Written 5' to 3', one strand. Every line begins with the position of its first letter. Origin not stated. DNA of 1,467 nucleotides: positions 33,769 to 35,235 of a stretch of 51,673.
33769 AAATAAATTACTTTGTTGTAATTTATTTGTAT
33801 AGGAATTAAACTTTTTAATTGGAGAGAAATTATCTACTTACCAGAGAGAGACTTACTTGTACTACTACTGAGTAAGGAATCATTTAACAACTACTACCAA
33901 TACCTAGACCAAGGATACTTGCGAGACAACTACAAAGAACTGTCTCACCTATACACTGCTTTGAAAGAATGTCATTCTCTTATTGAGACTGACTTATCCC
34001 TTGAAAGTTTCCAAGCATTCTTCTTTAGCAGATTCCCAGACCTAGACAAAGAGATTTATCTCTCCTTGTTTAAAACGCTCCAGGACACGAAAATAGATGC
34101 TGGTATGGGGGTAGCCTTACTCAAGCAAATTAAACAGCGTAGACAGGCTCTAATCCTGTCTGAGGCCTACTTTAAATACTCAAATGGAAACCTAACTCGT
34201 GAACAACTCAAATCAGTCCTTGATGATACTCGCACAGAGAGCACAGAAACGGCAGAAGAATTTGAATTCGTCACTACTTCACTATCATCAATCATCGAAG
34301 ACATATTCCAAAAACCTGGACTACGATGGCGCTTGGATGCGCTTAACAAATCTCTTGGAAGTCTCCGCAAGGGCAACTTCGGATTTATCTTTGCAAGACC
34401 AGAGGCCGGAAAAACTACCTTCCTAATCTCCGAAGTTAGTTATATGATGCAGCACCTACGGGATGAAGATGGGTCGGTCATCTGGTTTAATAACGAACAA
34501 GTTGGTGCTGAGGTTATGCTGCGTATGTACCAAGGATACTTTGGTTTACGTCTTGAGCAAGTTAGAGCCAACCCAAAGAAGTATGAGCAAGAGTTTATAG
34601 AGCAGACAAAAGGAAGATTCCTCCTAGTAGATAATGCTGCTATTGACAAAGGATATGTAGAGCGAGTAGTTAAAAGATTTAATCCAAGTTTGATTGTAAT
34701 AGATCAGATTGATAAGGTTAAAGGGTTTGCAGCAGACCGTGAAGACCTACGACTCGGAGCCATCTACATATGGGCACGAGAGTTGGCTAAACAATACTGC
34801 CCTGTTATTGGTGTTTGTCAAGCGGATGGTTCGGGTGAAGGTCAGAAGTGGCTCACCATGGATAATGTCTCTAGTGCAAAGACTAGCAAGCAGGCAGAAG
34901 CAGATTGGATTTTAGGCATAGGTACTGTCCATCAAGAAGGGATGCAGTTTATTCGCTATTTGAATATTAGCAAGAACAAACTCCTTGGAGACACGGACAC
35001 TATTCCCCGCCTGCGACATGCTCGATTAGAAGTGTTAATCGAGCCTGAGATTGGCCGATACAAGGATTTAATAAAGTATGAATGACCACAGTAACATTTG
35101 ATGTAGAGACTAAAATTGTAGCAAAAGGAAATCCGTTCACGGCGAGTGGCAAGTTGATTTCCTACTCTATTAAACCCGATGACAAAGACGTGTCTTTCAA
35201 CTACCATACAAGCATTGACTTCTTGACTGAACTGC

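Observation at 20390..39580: Massively over-represented palindrome RTTAAA-N3-TTTAAY confined to the plus-strand arm, in both intergenic and coding DNA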

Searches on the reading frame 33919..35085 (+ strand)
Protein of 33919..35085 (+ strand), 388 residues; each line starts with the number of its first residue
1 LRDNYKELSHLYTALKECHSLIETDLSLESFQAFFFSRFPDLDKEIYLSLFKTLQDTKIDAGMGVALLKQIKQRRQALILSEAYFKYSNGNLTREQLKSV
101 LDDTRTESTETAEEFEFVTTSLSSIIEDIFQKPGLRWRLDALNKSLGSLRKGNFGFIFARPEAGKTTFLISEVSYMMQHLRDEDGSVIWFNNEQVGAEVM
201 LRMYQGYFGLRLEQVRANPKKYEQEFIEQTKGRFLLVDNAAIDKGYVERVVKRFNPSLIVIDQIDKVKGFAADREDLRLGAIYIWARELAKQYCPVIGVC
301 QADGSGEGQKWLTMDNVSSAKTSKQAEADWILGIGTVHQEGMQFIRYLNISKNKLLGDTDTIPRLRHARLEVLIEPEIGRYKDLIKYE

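Call 7: search_protein_families(library=phrogs, proteins=[window:33919-35085:+])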
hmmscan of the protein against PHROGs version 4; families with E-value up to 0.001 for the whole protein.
window:33919-35085:+ (388 aa): 3 families
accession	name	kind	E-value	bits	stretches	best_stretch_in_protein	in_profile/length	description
phrog_19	-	DNA, RNA and nucleotide metabolism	1.3e-42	147.5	1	21-361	215-565/621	DnaB-like replicative helicase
phrog_239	-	DNA, RNA and nucleotide metabolism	1.5e-09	38.4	1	122-302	323-517/801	DNA primase/helicase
phrog_243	-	DNA, RNA and nucleotide metabolism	1.3e-07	31.8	1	139-337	22-225/273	DnaB-like replicative helicase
